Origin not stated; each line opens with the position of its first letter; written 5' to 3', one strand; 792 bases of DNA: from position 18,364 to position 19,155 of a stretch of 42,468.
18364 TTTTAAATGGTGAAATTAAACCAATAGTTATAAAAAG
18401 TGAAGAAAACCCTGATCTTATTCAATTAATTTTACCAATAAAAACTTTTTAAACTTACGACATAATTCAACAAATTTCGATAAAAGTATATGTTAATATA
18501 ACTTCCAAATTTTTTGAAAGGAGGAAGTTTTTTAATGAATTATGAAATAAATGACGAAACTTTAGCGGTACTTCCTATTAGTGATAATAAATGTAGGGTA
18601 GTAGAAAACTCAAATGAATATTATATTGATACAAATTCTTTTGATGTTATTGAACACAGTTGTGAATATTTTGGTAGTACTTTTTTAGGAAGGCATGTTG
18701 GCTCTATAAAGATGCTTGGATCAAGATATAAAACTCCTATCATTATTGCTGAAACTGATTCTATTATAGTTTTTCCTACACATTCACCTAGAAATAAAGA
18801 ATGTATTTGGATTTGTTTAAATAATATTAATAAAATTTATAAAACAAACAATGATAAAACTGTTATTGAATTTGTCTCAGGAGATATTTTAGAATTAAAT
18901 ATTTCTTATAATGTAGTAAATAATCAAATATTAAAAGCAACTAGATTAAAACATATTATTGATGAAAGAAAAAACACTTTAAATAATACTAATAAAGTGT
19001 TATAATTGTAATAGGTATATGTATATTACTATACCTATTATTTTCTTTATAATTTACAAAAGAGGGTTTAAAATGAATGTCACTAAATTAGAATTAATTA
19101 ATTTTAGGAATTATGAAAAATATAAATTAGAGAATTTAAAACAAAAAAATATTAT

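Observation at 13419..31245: Four perfect Noc-binding palindromes packed around oriC, a parS-like rather than Noc-like distribution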

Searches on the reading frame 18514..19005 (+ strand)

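Call 31: search_protein_families(library=pfam, proteins=[window:18514-19005:+], max_evalue=0.00001)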
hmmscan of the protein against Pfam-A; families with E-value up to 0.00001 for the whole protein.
window:18514-19005:+ (163 aa): 1 family
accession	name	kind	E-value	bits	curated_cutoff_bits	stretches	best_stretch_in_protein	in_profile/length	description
PF06338.17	ComK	-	6.5e-40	136.8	22.3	1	9-153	3-151/152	ComK protein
